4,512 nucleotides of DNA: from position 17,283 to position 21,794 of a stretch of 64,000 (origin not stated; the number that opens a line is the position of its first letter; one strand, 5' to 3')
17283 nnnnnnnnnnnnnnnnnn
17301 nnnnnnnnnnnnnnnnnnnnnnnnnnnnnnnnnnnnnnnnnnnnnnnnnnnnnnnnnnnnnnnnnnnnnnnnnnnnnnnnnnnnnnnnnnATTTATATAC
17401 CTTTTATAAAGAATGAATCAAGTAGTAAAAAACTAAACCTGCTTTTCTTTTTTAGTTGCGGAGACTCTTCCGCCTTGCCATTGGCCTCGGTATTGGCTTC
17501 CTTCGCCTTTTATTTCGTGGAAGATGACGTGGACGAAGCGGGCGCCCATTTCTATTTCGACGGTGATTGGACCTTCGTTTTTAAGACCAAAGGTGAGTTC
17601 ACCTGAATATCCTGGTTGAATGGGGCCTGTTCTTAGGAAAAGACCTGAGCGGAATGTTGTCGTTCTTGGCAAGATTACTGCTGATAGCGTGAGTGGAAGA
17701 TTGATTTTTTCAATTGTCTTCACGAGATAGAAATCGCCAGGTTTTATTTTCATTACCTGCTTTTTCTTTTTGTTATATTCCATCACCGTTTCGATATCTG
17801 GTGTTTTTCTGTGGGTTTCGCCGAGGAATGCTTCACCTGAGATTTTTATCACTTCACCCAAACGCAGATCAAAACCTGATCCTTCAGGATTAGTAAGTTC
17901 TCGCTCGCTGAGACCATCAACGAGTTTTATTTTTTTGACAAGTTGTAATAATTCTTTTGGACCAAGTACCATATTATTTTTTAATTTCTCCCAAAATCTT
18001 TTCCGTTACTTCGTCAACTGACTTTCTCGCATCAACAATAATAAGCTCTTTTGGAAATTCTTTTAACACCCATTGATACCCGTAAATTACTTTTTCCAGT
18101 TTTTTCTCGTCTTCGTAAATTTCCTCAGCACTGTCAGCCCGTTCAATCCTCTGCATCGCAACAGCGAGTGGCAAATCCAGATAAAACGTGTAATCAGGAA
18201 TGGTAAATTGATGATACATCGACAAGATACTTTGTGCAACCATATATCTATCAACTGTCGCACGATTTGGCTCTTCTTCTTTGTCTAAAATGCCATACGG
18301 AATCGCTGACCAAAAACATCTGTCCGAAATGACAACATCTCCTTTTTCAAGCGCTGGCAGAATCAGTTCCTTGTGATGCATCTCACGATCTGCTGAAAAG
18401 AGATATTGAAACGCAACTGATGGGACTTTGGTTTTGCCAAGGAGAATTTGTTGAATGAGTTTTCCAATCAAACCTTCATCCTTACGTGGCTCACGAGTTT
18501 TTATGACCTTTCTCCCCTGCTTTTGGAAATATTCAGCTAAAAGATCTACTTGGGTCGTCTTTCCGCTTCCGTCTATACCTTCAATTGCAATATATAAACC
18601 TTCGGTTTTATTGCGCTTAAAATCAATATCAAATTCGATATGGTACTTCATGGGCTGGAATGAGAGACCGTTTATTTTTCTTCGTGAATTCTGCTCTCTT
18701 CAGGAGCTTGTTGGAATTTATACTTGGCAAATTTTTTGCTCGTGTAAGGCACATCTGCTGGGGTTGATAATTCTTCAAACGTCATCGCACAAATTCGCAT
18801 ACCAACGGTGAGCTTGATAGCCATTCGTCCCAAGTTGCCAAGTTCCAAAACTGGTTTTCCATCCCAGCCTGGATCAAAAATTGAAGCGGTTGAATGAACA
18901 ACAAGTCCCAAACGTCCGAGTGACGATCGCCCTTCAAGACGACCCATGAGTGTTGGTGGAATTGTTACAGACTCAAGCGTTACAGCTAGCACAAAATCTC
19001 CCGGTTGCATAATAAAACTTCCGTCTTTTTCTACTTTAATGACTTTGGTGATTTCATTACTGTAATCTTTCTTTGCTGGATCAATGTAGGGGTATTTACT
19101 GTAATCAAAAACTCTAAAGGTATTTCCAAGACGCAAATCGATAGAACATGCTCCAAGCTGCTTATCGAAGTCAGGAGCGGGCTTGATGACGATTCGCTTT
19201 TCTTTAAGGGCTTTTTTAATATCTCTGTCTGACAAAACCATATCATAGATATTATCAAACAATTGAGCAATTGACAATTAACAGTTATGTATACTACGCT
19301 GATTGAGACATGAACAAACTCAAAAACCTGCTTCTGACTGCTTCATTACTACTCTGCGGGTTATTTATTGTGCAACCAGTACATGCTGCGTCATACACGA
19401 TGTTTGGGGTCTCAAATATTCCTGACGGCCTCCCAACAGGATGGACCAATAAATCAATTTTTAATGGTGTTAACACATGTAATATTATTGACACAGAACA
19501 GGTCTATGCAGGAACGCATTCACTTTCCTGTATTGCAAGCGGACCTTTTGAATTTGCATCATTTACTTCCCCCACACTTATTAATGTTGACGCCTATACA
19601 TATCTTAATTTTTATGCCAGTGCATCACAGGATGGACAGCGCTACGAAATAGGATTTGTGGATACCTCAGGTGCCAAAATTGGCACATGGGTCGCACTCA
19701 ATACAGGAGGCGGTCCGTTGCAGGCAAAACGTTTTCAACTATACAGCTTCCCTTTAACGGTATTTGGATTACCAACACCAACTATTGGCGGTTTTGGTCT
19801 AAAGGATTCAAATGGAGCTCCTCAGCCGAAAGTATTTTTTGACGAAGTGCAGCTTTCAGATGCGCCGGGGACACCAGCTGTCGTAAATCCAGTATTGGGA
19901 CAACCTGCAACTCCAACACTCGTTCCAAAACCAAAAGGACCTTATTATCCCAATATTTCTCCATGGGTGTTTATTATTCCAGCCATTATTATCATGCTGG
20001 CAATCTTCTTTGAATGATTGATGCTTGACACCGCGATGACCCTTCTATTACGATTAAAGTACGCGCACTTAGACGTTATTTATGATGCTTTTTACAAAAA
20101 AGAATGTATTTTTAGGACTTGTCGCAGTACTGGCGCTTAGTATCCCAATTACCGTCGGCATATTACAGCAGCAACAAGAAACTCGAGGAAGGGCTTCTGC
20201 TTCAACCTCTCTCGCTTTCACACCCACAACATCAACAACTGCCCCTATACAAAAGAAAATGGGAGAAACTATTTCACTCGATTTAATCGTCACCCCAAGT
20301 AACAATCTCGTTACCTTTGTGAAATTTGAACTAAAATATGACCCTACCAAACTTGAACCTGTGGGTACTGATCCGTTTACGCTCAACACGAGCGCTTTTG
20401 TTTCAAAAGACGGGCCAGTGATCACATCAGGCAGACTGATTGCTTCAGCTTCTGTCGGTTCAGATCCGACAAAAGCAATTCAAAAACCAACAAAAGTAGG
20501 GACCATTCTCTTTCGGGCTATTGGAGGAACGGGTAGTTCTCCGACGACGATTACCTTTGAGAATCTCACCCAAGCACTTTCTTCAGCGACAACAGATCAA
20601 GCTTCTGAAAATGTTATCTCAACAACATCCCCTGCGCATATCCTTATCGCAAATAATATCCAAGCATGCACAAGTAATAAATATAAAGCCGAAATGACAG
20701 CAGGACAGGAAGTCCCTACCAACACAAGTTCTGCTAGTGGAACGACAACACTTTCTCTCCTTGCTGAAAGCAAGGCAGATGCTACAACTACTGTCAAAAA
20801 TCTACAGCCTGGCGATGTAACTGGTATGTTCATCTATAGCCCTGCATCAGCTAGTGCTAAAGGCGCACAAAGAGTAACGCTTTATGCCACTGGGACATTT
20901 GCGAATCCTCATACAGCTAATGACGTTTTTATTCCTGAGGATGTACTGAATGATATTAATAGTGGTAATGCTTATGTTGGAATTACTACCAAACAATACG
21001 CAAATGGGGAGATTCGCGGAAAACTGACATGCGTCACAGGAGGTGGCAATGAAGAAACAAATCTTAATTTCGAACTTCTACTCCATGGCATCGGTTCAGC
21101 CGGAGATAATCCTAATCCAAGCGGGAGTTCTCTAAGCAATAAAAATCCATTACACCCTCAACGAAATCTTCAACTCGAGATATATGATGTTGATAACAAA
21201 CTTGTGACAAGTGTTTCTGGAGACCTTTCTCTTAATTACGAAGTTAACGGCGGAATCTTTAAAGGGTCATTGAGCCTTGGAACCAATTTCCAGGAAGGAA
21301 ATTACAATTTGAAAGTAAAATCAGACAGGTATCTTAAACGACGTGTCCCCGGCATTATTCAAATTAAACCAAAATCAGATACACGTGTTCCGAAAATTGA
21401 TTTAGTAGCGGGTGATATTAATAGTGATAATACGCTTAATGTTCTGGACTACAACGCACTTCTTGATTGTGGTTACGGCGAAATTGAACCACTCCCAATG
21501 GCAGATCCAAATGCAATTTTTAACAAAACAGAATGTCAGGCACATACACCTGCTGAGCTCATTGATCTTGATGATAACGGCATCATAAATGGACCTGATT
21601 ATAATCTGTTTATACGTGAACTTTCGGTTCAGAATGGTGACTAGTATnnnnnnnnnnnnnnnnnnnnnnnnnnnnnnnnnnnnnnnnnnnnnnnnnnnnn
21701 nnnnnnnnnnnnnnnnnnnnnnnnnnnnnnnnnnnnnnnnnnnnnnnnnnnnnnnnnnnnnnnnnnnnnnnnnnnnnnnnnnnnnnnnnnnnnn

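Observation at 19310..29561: Tandem array of paralogous surface proteins mixing cohesin-like and dockerin modules with VWA, CHRD and Ca-binding repeats, plus an embedded glycoside hydrolase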

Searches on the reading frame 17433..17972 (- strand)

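Call 79: search_protein_families(library=pfam, proteins=[window:17433-17972:-], max_evalue=0.001)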
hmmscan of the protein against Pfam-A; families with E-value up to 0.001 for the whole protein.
window:17433-17972:- (179 aa): 3 families
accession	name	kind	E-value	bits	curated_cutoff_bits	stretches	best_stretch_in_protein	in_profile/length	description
PF22769.1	DCD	-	8.1e-25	88.1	27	1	4-153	3-152/153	dCTP deaminase-like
PF00692.24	dUTPase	-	8.4e-08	32.5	22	1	74-155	24-105/129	dUTPase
PF06559.16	DCD_N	-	5.6e-05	23.5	21.4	1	32-115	33-117/164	2'-deoxycytidine 5'-triphosphate deaminase (DCD) N-terminal domain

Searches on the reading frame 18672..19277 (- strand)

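Call 79: search_protein_families(library=pfam, proteins=[window:18672-19277:-], max_evalue=0.001)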
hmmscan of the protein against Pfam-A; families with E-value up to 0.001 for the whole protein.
window:18672-19277:- (201 aa): 4 families
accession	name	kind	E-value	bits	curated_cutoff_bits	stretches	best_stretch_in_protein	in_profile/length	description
PF22769.1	DCD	-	2.3e-45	154.9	27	1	14-170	1-153/153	dCTP deaminase-like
PF00692.24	dUTPase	-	3e-06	27.5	22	1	88-173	24-107/129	dUTPase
PF06559.16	DCD_N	-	1.3e-05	25.6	21.4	1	14-130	4-121/164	2'-deoxycytidine 5'-triphosphate deaminase (DCD) N-terminal domain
PF22569.1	DCD_C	-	0.00035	20.4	22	1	68-190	58-185/192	2'-deoxycytidine 5'-triphosphate deaminase (DCD), C-terminal domain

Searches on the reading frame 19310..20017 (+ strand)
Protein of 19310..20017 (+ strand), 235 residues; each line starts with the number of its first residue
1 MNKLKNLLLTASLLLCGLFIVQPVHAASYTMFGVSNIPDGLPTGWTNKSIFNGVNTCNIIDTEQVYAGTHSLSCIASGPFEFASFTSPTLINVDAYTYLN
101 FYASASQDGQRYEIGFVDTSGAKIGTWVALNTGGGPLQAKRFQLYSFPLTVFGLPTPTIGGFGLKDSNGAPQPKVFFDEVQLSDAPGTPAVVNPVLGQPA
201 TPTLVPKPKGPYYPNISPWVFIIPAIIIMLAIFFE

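Call 3: search_protein_families(library=pfam, proteins=[window:19310-20017:+], max_evalue=1)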
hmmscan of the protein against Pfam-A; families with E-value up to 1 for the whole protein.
window:19310-20017:+ (235 aa): 0 families

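Call 4: search_protein_families(library=ncbifam, proteins=[window:19310-20017:+], max_evalue=1)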
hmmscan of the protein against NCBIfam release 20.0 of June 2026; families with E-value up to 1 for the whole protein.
window:19310-20017:+ (235 aa): 0 families

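Call 44: find_homologous_proteins(query=window:19310-20014:+, max_evalue=0.001)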
Query window:19310-20014:+ (235 aa): 19 proteins with E <= 0.001 among 300 candidates.
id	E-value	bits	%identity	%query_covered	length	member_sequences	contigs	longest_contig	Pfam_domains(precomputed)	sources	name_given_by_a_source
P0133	3.8e-154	529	100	100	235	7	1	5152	-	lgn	-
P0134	6.8e-83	296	58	99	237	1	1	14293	-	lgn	-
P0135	1.6e-80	288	60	84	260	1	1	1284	-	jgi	jgi:hypothetical protein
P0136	3.2e-75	271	59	91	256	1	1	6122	-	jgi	jgi:hypothetical protein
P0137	1.1e-73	266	51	97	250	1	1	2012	-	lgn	-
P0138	2.0e-69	252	51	97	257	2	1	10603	-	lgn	-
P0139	7.2e-68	246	51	91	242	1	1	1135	-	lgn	-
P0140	2.0e-62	229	51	92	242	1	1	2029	-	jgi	jgi:hypothetical protein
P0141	4.8e-62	227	53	92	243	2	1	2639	-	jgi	jgi:hypothetical protein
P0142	1.4e-61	226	49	98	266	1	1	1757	-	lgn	-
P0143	1.4e-60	223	50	92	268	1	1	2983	-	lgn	-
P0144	1.3e-58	216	50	91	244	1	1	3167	-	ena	-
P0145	4.5e-56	208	41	94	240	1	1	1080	-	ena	-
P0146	3.8e-55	205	49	91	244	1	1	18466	-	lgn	-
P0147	5.8e-52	194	44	99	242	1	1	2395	-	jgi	jgi:hypothetical protein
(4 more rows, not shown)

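Call 51: predict_structure(alignment_id=A6)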
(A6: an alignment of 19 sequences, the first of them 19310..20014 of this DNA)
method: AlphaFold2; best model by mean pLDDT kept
length: 235 residues; sequences in the alignment: 19
mean_pLDDT: 81.5   pTM: 0.69
mean pLDDT of the five models: 81.5, 81.3, 80.9, 79.9, 78.9
residues with pLDDT >= 90: 99; 70-90: 75; 50-70: 49; < 50: 12
segments of 3 or more residues with pLDDT < 50: 20-24, 199-204
pLDDT, mean of each block of 10 residues (from residue 1): 63 59 65 79 85 72 85 84 92 94 91 95 95 89 93 96 87 89 83 53 55 77 95 87
secondary structure, 60 per line:
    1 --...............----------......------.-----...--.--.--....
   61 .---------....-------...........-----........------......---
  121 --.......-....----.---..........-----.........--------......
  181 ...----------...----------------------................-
elements in order: H3-17 E28-33 E46-48 E57-61 E71-74 E82-92 E98-105 E112-117 E123-129 H131-134 E143-148 H149-152 E158-166 E175-183 H219-234

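Call 56: fold_search(model_id=the predicted structure, library=pdb)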
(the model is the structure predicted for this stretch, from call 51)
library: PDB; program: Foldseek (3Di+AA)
matches with E <= 10: 1396; with E <= 0.001: 98
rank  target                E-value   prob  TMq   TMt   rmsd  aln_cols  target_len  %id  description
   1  7t7y                  7.8e-08  1.00  0.55  0.81   2.4       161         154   19  The crystal structure of family 8 carbohydrate-binding module from Dictyostelium discoideum complexed with iodine atoms (released 2022-04-20)
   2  1v0a                  6.5e-06  1.00  0.44  0.58   5.2       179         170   11  Family 11 Carbohydrate-Binding Module of cellulosomal cellulase Lic26A-Cel5E of Clostridium thermocellum (released 2005-01-12)
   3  1wky                  8.6e-06  1.00  0.37  0.22   5.1       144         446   19  Crystal structure of alkaline mannanase from Bacillus sp. strain JAMB-602: catalytic domain and its Carbohydrate Binding (released 2005-06-15)
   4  6r31_A                1.0e-05  1.00  0.42  0.56   5.4       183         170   11  Family 11 Carbohydrate-Binding Module from Clostridium thermocellum in complex with beta-1,3-1,4-mixed-linked tetrasac (released 2020-02-05)
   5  5w6h_A                2.3e-05  1.00  0.36  0.14   5.4       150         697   16  Crystal structure of Bacteriophage CBA120 tailspike protein 4 enzymatically active domain (TSP4dN, orf213) (released 2018-10-24)
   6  1wcu                  3.0e-05  1.00  0.42  0.60   4.8       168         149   11  CBM29_1, A Family 29 Carbohydrate Binding Module from Piromyces equi (released 2005-03-31)
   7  6r3m_A                4.8e-05  1.00  0.43  0.55   5.6       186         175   11  Family 11 Carbohydrate-Binding Module from Clostridium thermocellum in complex with beta-1,3-1,4-mixed-linked tetrasac (released 2020-02-05)
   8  1wzx_B                5.1e-05  1.00  0.53  0.69   3.7       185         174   15  Crystal Structure of Family 30 Carbohydrate Binding Module. (released 2005-03-22)
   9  1wzx_A                5.1e-05  1.00  0.53  0.69   3.8       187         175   14  Crystal Structure of Family 30 Carbohydrate Binding Module. (released 2005-03-22)
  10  1wmx_B                6.0e-05  1.00  0.51  0.59   6.3       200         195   15  Crystal Structure of Family 30 Carbohydrate Binding Module (released 2004-08-03)
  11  2zex_A                7.0e-05  1.00  0.37  0.52   6.2       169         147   14  Family 16 carbohydrate binding module (released 2008-03-04)
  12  3gdb                  7.8e-05  1.00  0.42  0.17   4.2       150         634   17  Crystal structure of Spr0440 glycoside hydrolase domain, Endo-D from Streptococcus pneumoniae R6 (released 2009-03-17)
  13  2c24_A                8.3e-05  1.00  0.48  0.63   4.6       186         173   16  FAMILY 30 CARBOHYDRATE-BINDING MODULE OF CELLULOSOMAL CELLULASE CEL9D- CEL44B OF CLOSTRIDIUM THERMOCELLUM (released 2005-11-22)
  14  1uww_B                9.2e-05  1.00  0.34  0.42   6.6       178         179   17  X-ray crystal structure of a non-crystalline cellulose specific carbohydrate-binding module: CBM28. (released 2004-05-13)
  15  2c26                  1.0e-04  1.00  0.36  0.35   6.5       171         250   14  Structural basis for the promiscuous specificity of the carbohydrate- binding modules from the beta-sandwich super famil (released 2005-10-18)
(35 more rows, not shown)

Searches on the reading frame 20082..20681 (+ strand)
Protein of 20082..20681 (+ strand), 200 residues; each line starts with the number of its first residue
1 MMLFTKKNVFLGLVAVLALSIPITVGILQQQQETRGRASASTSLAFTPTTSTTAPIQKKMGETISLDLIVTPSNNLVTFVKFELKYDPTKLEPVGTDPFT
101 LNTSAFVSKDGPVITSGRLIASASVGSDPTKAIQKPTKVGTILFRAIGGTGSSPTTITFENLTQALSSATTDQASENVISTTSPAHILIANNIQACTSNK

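Call 10: search_solved_structures(query=A1, max_evalue=1, show_alignments=1)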
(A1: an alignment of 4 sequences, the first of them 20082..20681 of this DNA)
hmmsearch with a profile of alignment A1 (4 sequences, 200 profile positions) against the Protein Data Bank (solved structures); distinct sequences matched with E-value up to 1: 2.
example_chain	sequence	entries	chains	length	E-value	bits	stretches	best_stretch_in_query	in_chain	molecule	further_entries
6kg8_A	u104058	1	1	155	0.0042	20.1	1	39-130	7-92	Probably cellulosomal scaffolding protein, secreted cellulose-binding and cohesin domain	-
6kgc_A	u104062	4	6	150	0.0044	20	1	41-130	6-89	Probably cellulosomal scaffolding protein, secreted cellulose-binding and cohesin domain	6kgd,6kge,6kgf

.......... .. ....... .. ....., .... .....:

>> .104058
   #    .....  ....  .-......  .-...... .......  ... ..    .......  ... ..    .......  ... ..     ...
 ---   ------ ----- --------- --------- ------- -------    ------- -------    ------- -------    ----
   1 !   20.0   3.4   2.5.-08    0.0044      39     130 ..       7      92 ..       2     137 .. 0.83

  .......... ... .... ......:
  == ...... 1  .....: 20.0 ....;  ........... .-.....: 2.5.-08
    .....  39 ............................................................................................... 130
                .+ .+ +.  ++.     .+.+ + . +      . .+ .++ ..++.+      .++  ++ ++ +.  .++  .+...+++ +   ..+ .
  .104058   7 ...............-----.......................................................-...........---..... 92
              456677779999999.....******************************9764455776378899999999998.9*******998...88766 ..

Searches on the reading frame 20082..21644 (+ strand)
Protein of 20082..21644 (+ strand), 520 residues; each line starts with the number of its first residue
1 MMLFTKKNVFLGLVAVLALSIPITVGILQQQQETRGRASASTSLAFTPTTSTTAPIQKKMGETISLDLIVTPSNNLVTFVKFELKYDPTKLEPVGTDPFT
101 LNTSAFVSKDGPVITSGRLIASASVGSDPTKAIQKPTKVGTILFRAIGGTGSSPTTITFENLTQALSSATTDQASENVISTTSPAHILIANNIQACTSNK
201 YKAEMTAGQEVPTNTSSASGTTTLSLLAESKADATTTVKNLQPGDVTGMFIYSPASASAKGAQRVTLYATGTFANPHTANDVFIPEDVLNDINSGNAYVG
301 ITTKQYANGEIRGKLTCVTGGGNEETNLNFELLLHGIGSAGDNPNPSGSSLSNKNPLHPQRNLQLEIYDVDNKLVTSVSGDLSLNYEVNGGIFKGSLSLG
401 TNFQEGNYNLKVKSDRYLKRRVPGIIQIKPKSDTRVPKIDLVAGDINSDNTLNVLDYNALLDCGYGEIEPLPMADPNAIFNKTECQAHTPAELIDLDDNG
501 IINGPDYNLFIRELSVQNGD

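Call 3: search_protein_families(library=pfam, proteins=[window:20082-21644:+], max_evalue=1)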
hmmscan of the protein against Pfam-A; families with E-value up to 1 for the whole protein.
window:20082-21644:+ (520 aa): 4 families
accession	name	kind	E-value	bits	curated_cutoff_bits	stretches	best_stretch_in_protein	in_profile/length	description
PF07452.17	CHRD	-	2e-12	48.4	24.1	1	202-315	2-117/117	CHRD domain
PF00963.24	Cohesin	-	0.0001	22.9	24.1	1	57-178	9-132/139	Cohesin domain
PF01835.25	MG2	-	0.2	12.5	32.8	1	359-416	32-84/96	MG2 domain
PF00404.24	Dockerin_1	-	0.64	10.7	22.9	0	443-514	1-56/57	Dockerin type I domain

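Call 4: search_protein_families(library=ncbifam, proteins=[window:20082-21644:+], max_evalue=1)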
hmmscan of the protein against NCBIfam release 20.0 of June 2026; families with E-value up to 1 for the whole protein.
window:20082-21644:+ (520 aa): 2 families
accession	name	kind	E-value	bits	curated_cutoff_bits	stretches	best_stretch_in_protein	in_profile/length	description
NF002092.0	PRK00933.1-2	equivalog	0.027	14.3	215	1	364-413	58-107/164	rRNA maturation protein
TIGR04183.1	Por_Secre_tail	domain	0.13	12.2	23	1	344-415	3-61/72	T9SS type A sorting domain-containing protein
